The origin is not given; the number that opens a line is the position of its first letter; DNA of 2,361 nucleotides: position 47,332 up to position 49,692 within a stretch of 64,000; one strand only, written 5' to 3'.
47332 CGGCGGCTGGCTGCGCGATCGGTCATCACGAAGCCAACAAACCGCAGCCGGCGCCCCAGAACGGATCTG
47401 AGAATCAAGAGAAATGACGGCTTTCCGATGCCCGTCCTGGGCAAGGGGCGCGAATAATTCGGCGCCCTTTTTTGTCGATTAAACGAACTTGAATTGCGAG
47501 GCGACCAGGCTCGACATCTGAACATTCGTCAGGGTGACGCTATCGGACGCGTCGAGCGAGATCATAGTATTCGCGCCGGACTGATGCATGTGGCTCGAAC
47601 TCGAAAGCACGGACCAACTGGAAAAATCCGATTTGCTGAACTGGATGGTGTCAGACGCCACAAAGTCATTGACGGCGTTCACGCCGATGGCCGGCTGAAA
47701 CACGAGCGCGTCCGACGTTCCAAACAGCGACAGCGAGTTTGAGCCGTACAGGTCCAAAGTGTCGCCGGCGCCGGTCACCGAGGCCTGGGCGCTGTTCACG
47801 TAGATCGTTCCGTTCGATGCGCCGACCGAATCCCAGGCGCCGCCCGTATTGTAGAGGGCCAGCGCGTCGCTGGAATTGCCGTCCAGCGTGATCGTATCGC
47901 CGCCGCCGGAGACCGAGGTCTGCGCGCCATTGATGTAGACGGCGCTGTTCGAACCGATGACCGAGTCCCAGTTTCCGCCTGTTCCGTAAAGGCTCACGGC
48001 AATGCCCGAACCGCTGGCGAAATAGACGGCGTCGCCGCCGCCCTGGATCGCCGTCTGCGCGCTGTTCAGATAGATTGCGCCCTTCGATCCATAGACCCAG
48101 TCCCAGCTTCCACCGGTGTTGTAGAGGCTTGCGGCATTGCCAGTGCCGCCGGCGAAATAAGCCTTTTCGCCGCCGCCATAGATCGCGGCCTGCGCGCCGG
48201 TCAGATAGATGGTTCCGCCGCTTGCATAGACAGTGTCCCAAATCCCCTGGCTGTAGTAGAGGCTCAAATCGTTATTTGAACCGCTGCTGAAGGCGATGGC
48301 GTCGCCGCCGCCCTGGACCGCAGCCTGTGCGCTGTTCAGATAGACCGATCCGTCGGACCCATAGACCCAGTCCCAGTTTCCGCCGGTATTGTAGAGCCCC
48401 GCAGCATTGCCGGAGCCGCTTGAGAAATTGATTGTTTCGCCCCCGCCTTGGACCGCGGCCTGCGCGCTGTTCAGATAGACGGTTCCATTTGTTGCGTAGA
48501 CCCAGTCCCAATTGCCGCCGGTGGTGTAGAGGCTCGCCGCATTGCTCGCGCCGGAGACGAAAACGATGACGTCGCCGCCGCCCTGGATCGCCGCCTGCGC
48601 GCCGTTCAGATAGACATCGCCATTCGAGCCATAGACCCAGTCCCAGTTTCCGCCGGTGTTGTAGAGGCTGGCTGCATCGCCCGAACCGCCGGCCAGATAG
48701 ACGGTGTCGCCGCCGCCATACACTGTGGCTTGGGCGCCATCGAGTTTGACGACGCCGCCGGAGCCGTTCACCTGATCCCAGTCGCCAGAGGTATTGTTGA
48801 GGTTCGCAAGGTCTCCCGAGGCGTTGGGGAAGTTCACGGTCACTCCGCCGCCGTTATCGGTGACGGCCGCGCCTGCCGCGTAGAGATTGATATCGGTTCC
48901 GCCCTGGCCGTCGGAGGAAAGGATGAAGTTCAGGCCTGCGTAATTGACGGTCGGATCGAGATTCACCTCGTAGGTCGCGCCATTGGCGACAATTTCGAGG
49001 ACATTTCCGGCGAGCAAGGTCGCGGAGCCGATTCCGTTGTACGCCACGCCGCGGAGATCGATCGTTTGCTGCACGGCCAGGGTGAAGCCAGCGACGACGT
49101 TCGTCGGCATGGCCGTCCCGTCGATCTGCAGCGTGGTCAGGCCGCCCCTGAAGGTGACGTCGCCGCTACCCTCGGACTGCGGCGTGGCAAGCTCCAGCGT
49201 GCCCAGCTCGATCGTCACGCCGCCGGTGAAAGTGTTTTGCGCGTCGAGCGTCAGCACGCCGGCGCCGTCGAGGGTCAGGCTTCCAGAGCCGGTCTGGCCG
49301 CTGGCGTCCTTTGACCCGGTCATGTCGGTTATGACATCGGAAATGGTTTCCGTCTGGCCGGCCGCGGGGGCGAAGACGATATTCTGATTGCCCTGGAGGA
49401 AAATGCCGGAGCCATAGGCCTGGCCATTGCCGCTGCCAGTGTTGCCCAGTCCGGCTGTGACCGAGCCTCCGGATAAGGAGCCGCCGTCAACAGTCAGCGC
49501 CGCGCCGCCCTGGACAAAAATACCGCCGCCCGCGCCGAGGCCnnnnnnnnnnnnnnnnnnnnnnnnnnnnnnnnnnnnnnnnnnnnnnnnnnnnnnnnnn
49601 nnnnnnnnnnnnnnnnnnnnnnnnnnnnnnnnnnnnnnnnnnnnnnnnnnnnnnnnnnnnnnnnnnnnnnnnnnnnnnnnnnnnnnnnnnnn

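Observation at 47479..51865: About 1,450-aa glycine-rich secreted repeat protein (PATR repeats plus nine 33-aa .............… repeats), frameshifted, with no dedicated secretion genes nearby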

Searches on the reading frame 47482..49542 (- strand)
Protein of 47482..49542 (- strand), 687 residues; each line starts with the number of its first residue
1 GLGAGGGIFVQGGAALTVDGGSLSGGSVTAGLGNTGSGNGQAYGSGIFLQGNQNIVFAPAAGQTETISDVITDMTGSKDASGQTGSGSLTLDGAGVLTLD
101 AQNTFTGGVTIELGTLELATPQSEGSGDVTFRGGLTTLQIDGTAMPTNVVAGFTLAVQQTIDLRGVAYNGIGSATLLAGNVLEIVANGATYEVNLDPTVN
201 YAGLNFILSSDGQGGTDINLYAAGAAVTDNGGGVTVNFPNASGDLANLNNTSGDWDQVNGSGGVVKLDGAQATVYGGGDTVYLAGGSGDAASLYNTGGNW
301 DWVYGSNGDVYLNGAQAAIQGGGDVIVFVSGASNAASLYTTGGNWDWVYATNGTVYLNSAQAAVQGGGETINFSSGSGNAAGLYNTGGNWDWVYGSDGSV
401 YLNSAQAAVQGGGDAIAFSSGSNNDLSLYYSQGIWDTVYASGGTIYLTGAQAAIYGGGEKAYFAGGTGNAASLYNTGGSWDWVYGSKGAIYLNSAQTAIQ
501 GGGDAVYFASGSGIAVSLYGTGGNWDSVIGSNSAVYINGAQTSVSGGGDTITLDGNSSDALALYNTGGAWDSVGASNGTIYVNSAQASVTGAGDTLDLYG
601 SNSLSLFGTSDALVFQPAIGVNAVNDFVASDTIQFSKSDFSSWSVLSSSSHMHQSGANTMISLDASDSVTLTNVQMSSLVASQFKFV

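Call 15: find_homologous_proteins(query=window:47482-49542:-)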
Query seq(687 aa) (687 aa): 111 proteins with E <= 0.001 among 8000 candidates.
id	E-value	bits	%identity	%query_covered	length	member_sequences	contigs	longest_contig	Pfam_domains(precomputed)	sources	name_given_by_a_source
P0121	8.7e-188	644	50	60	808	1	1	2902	PF12951.14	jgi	jgi:autotransporter-associated beta strand protein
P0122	7.7e-159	548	53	63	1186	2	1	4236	-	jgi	jgi:hypothetical protein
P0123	1.7e-145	504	55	70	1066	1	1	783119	-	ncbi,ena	-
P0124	1.2e-141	491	43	66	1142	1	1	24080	-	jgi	jgi:hypothetical protein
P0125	5.7e-124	433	53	53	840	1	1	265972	-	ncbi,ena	-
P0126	1.1e-121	426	60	48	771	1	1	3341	PF22612.3,PF13547.13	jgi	jgi:uncharacterized membrane protein YdcZ (DUF606 family)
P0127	1.1e-110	389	47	65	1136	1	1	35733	-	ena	-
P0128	5.4e-109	384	47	64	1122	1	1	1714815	PF00353.26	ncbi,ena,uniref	ncbi:beta strand repeat-containing protein [Novosphingobium sp.]|uniref:beta strand repeat-containin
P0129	1.8e-107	379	-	-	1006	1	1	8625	PF00082.28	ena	-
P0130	3.0e-105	371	53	60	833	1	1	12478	-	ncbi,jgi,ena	jgi:hypothetical protein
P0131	4.2e-98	348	44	68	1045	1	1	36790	-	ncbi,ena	-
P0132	8.2e-98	347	51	60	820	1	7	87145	-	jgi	jgi:hypothetical protein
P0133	3.8e-96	341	60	44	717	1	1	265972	PF07484.18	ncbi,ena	-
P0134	2.4e-88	315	46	64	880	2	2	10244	-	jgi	-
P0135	8.3e-88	314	43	47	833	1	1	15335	-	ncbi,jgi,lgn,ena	jgi:hypothetical protein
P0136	1.5e-86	309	54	31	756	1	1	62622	PF12951.14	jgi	jgi:autotransporter-associated beta strand protein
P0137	1.7e-83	299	42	66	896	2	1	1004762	-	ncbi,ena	-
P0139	5.7e-81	291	41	68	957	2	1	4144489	-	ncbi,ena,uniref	ncbi:NF038122 family metalloprotease [Novosphingobium sp.]|uniref:NF038122 family metalloprotease n=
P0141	8.9e-80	287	46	56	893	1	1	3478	PF12951.14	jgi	jgi:fibronectin-binding autotransporter adhesin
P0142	1.3e-79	287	48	60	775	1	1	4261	-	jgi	jgi:hypothetical protein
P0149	3.4e-68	249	40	69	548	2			PF12951.14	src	-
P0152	3.6e-63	232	43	54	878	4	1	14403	-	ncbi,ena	-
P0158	1.5e-60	224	49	31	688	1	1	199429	PF12951.14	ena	-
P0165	4.4e-56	209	48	27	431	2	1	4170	PF12951.14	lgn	-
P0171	1.7e-48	184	43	49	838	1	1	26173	PF12951.14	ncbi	-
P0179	5.8e-36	142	51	18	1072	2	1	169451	PF12951.14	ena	-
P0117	2.0e-35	140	52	27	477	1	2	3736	PF12951.14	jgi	-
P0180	3.7e-34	136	58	16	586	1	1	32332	PF12951.14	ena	-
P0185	1.2e-28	118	55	18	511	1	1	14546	PF12951.14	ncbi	ncbi:autotransporter-associated beta strand repeat-containing protein, partial [Bradyrhizobium oligo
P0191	7.6e-27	112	41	22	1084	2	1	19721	PF12951.14,PF19078.7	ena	-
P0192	9.9e-27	112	50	23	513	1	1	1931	PF12951.14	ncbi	ncbi:MAG: autotransporter-associated beta strand repeat-containing protein, partial [Bradyrhizobium 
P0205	1.5e-22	98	50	20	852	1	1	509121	PF12951.14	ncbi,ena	-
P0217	1.1e-18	85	35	39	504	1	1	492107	PF12951.14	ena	-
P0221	6.1e-17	79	50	18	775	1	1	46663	PF12951.14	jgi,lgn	jgi:autotransporter-associated beta strand protein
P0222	1.1e-16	79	44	20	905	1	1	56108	PF12951.14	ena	-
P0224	8.3e-16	76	40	15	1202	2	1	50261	PF12951.14,PF03797.26,PF18883.7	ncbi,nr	ncbi:autotransporter-associated beta strand repeat-containing protein [Variovorax sp. KK3]|nr:autotr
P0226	2.4e-15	74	46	22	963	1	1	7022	PF12951.14,PF03797.26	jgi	jgi:outer membrane autotransporter protein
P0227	6.0e-15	73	44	21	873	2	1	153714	PF12951.14,PF13403.12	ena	-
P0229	5.4e-11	60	35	32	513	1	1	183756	PF12951.14,PF13403.12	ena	-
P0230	1.8e-9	55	32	34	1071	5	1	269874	PF12951.14,PF13403.12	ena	-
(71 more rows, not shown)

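Call 22: find_encoding_contigs(protein=P0139, flank=10000, max_places=2)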
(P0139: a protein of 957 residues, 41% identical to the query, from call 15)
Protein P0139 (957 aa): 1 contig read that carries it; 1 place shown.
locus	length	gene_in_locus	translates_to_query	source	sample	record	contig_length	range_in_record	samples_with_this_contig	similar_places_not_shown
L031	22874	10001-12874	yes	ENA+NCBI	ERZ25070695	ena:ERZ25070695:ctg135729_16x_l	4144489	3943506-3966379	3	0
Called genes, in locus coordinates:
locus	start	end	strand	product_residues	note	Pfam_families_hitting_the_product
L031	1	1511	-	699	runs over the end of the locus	PF09347:DUF1989, PF01571:GCV_T, PF08669:GCV_T_C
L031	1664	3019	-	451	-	PF00743:FMO-like, PF01266:DAO (faint), PF07992:Pyr_redox_2 (weak), PF13738:Pyr_redox_3, PF13434:Lys_Orn_oxgnase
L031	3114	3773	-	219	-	PF12844:HTH_19 (weak), PF13560:HTH_31, PF01381:HTH_3, PF13443:HTH_26 (weak), PF07883:Cupin_2, PF02311:AraC_binding (weak)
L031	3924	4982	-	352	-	PF11927:HODM_asu-like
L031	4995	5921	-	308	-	PF22290:DmmA-like_N, PF00111:Fer2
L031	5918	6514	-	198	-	PF22290:DmmA-like_N, PF22289:DmmA-like_C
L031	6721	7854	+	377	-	PF01571:GCV_T, PF08669:GCV_T_C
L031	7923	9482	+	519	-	PF00324:AA_permease, PF13520:AA_permease_2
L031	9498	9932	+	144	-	PF06351:Allene_ox_cyc, PF18678:AOC_like (weak)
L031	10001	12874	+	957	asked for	-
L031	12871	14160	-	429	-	PF00120:Gln-synt_C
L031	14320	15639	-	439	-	PF01645:Glu_synthase, PF01070:FMN_dh, PF00478:IMPDH, PF03060:NMO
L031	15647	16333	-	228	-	PF01493:GXGXG (weak)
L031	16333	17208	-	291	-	PF13522:GATase_6, PF13537:GATase_7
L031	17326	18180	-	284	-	PF00551:Formyl_trans_N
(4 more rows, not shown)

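Call 23: find_encoding_contigs(protein=P0123, flank=10000, max_places=2)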
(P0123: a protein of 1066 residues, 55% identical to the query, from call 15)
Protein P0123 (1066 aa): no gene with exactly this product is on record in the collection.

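Call 24: find_encoding_contigs(protein=P0128, flank=10000, max_places=2)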
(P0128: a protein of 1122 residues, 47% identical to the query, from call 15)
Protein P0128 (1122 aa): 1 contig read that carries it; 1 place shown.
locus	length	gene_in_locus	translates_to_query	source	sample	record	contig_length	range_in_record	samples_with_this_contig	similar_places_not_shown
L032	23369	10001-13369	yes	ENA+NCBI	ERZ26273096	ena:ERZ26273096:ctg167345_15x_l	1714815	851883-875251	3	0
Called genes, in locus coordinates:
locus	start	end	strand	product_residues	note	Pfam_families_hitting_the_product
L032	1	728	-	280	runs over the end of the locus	PF00158:Sigma54_activat (faint), PF07724:AAA_2, PF13401:AAA_22 (weak), PF00004:AAA, PF07728:AAA_5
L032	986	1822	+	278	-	-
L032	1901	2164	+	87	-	-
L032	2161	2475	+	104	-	PF05016:ParE_toxin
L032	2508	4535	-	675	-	PF02518:HATPase_c, PF13589:HATPase_c_3 (faint), PF00204:DNA_gyraseB, PF01751:Toprim, PF00986:DNA_gyraseB_C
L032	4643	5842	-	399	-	PF04348:LppC, PF13458:Peripla_BP_6, PF01094:ANF_receptor (weak)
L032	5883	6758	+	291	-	PF00590:TP_methylase, PF23016:RsmI_C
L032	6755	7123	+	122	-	PF02021:UPF0102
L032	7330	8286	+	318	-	PF02951:GSH-S_N, PF02955:GSH-S_ATP, PF08443:RimK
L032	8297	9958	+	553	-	PF04185:Phosphoesterase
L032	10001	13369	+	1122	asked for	PF00353:HemolysinCabind (weak)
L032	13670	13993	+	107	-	PF06411:HdeA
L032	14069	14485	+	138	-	-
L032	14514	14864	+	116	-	-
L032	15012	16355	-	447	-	PF00289:Biotin_carb_N, PF02222:ATP-grasp, PF02786:CPSase_L_D2, PF07478:Dala_Dala_lig_C, PF02785:Biotin_carb_C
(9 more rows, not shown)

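Call 27: find_encoding_contigs(protein=P0125, flank=10000, max_places=2)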
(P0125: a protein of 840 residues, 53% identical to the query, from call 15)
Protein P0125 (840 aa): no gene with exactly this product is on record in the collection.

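Call 28: find_encoding_contigs(protein=P0137, flank=10000, max_places=2)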
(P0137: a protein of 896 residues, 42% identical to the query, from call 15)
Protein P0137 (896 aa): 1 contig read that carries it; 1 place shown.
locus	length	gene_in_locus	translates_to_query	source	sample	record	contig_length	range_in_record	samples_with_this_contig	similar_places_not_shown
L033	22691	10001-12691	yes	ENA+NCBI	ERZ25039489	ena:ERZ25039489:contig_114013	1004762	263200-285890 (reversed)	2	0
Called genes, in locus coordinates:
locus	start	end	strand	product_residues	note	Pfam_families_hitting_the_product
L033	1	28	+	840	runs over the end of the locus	PF02653:BPD_transp_2, PF00005:ABC_tran, PF02463:SMC_N (faint), PF13304:AAA_21 (faint), PF13476:AAA_23 (faint), PF13555:AAA_29 (faint), PF12399:BCA_ABC_TP_C, PF00005:ABC_tran, +1 more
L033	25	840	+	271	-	PF08501:Shikimate_dh_N, PF00899:ThiF (weak)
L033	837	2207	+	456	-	PF00890:FAD_binding_2, PF01266:DAO, PF03486:HI0933_like (faint), PF07992:Pyr_redox_2 (weak), PF12831:FAD_oxidored, PF13450:NAD_binding_8 (weak)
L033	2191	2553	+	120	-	PF00890:FAD_binding_2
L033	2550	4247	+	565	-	PF00890:FAD_binding_2, PF01266:DAO, PF01946:Thi4 (faint), PF03486:HI0933_like (faint), PF07992:Pyr_redox_2 (faint), PF12831:FAD_oxidored, PF13450:NAD_binding_8 (faint)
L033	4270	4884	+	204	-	PF07978:NIPSNAP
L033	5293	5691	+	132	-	PF01261:AP_endonuc_2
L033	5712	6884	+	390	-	PF02771:Acyl-CoA_dh_N, PF02770:Acyl-CoA_dh_M, PF00441:Acyl-CoA_dh_1, PF08028:Acyl-CoA_dh_2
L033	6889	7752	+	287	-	PF01144:CoA_trans, PF16957:Mal_decarbox_Al (weak)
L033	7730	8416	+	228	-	-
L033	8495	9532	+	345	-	PF13371:TPR_9 (faint), PF00515:TPR_1 (faint), PF07719:TPR_2 (faint), PF13174:TPR_6 (faint), PF13432:TPR_16 (weak), PF14559:TPR_19 (weak), PF13432:TPR_16 (weak), PF14559:TPR_19 (weak), +6 more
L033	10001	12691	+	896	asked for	-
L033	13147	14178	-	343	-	-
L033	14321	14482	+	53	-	PF04966:OprB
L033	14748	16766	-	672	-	-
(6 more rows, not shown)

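Call 29: find_encoding_contigs(protein=P0132, flank=10000, max_places=3)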
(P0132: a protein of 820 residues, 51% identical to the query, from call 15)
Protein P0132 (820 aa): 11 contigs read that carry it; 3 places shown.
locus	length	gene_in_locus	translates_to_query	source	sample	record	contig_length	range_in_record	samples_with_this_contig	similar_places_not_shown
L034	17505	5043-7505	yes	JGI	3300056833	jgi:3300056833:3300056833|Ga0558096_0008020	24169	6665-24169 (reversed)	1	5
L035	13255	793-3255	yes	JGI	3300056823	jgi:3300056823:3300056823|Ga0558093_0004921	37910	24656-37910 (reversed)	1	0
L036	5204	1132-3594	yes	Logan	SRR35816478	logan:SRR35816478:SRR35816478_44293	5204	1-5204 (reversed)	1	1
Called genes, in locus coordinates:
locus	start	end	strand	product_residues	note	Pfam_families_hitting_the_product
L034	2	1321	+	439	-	?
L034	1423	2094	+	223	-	PF00106:adh_short, PF08659:KR, PF13561:adh_short_C2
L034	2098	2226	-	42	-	-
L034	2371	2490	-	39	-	-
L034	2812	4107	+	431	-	PF01053:Cys_Met_Meta_PP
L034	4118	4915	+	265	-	PF00561:Abhydrolase_1, PF00975:Thioesterase, PF02230:Abhydrolase_2 (faint), PF12146:Hydrolase_4, PF12697:Abhydrolase_6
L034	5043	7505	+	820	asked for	-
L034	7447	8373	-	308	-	PF00892:EamA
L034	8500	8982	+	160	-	PF01220:DHquinase_II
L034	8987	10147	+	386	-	PF02515:CoA_transf_3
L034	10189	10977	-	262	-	-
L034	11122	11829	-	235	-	PF04989:RMNT_CmcI, PF13578:Methyltransf_24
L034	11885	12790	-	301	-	PF00535:Glycos_transf_2, PF10111:Glyco_tranf_2_2 (weak), PF13641:Glyco_tranf_2_3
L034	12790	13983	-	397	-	PF04488:Gly_transf_sug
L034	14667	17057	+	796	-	-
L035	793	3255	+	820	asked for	-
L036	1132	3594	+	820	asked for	-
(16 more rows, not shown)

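Call 31: search_solved_structures(query=window:47482-49500:-, max_evalue=1, show_alignments=1)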
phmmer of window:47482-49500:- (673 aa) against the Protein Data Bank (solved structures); distinct sequences matched with E-value up to 1: 0.

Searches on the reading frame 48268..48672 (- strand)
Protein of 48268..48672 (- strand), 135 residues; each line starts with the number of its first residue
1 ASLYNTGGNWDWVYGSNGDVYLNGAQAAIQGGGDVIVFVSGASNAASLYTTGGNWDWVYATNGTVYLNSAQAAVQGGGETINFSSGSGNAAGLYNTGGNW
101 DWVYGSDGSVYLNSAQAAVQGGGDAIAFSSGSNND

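Call 56: search_protein_families(library=pfam, proteins=[window:48268-48672:-], max_evalue=10)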
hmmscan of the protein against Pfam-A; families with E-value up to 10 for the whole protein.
seq(135 aa): 6 families
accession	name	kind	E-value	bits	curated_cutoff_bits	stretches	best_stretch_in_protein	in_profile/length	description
PF05899.18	Cupin_3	-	0.00092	19.3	23.5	1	41-86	5-51/74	EutQ-like cupin domain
PF15562.11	Imm17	-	0.00095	19.4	25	2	54-65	17-28/61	Immunity protein 17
PF23981.1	DUF7305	-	0.051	13.9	27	1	16-79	76-137/185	Domain of unknown function (DUF7305)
PF25395.1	DPBB_PEX6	-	0.76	10.4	22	1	70-109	5-42/106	PEX6 double psi barrel domain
PF00199.24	Catalase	-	0.84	9.1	25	1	45-61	106-122/383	Catalase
PF16934.11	Mersacidin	-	7.5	6.8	27.6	1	27-35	14-22/34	Two-component Enterococcus faecalis cytolysin (EFC)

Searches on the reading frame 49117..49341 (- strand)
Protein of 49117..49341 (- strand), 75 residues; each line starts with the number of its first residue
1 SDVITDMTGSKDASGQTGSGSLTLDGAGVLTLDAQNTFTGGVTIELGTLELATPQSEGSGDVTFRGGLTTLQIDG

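Call 56: search_protein_families(library=pfam, proteins=[window:49117-49341:-], max_evalue=10)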
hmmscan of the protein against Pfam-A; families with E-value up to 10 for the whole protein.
seq(75 aa): 1 family
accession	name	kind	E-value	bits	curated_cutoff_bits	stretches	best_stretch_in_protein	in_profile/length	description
PF12951.13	PATR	-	3.3e-07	30.7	27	2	22-51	1-30/30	Passenger-associated-transport-repeat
